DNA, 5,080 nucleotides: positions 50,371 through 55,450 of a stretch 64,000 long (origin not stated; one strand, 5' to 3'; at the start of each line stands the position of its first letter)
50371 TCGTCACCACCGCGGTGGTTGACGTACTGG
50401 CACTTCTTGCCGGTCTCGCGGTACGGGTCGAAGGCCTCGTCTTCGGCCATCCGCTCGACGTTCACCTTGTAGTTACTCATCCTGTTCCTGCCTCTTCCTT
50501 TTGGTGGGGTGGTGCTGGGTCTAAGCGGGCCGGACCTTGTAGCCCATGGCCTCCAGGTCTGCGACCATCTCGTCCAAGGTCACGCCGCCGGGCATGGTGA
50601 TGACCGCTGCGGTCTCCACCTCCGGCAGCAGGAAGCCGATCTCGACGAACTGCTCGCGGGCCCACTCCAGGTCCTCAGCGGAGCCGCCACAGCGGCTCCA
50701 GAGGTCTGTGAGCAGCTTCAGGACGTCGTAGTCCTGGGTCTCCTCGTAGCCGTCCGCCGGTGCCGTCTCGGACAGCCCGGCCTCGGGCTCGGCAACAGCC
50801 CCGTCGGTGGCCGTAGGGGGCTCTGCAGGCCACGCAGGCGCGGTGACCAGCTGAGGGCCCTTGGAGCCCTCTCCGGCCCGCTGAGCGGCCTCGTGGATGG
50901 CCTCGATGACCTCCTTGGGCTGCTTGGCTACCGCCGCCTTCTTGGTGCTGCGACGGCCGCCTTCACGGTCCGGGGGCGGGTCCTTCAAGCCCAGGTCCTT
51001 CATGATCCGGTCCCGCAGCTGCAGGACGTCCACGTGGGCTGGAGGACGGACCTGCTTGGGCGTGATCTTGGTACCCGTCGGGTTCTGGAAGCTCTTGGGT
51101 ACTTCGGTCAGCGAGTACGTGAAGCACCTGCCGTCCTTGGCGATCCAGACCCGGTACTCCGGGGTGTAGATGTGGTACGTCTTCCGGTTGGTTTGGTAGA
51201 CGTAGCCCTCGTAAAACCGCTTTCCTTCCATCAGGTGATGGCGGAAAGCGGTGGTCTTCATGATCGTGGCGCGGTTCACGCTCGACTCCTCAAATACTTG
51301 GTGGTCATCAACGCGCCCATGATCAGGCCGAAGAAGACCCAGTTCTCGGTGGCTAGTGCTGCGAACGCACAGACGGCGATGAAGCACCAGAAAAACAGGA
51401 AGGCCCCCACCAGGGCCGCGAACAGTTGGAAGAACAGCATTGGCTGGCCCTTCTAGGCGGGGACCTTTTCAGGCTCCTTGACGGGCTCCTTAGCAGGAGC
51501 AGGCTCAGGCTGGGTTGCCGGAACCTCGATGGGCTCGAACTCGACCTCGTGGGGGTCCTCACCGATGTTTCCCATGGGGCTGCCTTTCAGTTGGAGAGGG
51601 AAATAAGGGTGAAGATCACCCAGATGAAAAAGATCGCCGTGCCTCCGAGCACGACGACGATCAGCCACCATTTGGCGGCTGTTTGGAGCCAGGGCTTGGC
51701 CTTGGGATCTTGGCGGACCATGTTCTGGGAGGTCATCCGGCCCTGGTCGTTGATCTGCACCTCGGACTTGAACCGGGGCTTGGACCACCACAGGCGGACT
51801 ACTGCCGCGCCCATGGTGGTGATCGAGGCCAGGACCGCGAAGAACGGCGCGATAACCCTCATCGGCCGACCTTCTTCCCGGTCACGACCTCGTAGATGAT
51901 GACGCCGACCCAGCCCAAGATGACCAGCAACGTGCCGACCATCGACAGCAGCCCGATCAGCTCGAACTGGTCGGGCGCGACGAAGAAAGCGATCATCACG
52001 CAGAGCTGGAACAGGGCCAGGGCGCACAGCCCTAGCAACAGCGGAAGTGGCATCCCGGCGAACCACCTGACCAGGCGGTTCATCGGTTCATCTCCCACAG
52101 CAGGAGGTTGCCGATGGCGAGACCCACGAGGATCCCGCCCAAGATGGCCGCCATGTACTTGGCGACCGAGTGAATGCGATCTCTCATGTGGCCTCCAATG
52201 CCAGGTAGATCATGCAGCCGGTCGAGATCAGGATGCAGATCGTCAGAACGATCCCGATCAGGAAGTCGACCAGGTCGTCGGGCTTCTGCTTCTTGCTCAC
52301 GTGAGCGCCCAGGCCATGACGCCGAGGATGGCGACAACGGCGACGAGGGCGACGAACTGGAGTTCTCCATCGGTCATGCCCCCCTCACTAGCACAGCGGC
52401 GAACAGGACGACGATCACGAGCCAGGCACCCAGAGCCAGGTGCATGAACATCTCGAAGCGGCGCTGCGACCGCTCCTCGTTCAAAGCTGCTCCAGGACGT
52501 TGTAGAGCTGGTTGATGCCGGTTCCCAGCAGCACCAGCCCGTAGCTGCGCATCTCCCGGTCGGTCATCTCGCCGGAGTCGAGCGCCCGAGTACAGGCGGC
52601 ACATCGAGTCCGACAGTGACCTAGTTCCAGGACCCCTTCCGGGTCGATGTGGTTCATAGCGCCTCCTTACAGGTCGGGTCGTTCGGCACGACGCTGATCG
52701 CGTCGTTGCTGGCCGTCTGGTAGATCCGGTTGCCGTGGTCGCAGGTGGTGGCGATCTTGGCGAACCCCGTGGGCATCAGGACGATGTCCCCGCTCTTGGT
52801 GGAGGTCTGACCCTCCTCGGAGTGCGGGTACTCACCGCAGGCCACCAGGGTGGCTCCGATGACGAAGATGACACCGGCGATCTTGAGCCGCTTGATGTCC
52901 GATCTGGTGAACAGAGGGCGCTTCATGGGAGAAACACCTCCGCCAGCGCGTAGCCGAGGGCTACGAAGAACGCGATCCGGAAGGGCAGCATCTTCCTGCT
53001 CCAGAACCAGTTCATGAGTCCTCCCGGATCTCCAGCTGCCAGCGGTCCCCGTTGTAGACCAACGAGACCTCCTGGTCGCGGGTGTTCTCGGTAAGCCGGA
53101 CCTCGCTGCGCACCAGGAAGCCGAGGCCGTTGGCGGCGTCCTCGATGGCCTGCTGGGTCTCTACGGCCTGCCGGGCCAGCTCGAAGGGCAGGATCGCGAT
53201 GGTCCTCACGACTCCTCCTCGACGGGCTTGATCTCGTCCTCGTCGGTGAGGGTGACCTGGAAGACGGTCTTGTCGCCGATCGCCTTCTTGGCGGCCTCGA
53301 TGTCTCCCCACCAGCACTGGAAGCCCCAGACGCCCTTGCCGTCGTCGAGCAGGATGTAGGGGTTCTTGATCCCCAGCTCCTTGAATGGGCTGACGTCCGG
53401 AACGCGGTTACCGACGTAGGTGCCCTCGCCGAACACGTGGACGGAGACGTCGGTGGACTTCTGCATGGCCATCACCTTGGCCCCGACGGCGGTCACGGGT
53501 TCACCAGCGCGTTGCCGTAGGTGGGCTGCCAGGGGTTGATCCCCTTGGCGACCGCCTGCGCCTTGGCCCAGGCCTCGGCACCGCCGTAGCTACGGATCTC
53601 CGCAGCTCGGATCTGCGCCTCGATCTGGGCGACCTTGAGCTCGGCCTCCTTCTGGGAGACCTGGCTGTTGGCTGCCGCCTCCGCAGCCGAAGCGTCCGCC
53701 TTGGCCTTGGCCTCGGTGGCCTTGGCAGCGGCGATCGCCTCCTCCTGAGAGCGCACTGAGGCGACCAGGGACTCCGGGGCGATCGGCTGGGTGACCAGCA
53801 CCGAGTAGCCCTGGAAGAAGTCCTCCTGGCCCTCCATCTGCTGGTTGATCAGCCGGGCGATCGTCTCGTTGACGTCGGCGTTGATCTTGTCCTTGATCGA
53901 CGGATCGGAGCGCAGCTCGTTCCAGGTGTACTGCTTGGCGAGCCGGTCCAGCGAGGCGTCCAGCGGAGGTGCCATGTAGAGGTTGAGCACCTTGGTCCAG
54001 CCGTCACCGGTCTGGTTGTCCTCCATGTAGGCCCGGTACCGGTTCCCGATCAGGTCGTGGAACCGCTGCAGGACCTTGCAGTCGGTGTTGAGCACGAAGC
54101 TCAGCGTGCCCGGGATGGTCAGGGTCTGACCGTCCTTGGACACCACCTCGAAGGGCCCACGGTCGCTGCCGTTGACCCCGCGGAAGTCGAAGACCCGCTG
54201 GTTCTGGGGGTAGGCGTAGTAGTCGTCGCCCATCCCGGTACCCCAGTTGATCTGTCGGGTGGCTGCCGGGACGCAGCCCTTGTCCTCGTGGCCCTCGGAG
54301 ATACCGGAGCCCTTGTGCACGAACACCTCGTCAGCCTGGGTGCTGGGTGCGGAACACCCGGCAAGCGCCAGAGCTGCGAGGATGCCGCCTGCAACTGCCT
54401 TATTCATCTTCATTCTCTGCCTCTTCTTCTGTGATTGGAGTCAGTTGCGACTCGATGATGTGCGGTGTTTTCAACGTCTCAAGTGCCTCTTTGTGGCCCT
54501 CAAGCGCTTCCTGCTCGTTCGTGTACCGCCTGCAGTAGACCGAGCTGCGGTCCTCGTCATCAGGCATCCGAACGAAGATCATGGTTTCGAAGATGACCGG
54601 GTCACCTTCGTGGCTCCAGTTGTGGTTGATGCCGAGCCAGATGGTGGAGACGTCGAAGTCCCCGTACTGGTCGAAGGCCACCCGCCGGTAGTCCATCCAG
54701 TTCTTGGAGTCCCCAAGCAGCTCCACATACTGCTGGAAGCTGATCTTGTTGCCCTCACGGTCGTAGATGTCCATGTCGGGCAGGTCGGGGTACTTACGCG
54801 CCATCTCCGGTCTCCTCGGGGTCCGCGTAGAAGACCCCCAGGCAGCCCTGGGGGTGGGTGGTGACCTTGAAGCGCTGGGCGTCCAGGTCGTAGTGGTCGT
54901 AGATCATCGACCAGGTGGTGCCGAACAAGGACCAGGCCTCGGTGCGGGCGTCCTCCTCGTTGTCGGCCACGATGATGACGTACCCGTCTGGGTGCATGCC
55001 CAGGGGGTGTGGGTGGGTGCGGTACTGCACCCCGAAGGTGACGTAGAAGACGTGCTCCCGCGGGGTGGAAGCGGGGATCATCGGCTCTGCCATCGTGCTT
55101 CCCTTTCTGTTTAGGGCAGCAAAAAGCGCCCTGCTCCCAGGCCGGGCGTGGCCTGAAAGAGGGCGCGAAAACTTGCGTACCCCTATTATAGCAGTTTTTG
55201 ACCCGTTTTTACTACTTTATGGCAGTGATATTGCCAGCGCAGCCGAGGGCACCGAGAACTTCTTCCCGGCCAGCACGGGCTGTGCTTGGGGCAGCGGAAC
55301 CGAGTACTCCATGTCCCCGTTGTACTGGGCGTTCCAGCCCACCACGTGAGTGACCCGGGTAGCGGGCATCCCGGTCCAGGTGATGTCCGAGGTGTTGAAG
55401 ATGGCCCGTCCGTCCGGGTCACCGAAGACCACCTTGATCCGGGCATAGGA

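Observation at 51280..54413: Early-operon block of tiny TM peptides plus two lipoproteins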

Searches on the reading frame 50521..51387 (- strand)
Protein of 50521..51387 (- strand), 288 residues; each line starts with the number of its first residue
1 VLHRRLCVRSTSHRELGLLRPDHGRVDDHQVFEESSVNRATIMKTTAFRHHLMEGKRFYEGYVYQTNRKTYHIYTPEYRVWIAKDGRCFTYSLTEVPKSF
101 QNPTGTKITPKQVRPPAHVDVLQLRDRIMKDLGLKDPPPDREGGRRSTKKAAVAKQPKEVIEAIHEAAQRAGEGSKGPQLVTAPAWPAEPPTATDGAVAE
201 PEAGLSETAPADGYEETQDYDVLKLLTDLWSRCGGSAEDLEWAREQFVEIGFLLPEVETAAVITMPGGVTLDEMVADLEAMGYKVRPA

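Call 5: search_protein_families(library=pfam, max_evalue=0.1, proteins=[window:50521-51387:-])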
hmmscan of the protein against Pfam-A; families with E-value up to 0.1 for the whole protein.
window:50521-51387:- (288 aa): 0 families

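Call 6: search_protein_families(library=phrogs, max_evalue=0.1, proteins=[window:50521-51387:-])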
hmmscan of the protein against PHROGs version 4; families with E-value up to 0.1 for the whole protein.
window:50521-51387:- (288 aa): 0 families

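Call 61: search_protein_families(library=padloc, max_evalue=0.01, proteins=[window:50521-51279:-])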
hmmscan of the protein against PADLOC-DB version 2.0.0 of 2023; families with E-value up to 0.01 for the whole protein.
window:50521-51279:- (252 aa): 0 families

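Call 63: search_protein_families(library=ncbifam, max_evalue=0.01, proteins=[window:50521-51279:-])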
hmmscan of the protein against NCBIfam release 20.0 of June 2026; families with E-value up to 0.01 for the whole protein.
window:50521-51279:- (252 aa): 0 families

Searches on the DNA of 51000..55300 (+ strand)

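Call 3: search_dna_similar(query=window:51000-55300:+, collection=phages, mode=near, max_rows=25)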
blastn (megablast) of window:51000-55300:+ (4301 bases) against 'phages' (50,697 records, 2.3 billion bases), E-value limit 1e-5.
No match.
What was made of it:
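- Tried and rejected: Megablast of the region against 50,697 phage genomes found no match (call 3).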

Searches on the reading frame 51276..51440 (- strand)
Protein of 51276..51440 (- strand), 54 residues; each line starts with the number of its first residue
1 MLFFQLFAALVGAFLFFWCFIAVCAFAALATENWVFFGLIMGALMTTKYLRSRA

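Call 63: search_protein_families(library=ncbifam, max_evalue=0.01, proteins=[window:51276-51440:-])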
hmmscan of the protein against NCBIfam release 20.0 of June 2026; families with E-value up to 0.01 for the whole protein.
window:51276-51440:- (54 aa): 0 families

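Call 64: search_protein_families(library=pfam, max_evalue=0.1, proteins=[window:51276-51440:-])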
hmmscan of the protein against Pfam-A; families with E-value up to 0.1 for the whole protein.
window:51276-51440:- (54 aa): 0 families

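Call 65: search_protein_families(library=phrogs, max_evalue=0.05, proteins=[window:51276-51440:-])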
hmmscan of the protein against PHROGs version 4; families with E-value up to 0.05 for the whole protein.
window:51276-51440:- (54 aa): 1 family
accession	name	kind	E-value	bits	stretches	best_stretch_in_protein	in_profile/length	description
phrog_12342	-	unknown function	0.029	15.2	1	13-33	9-29/59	-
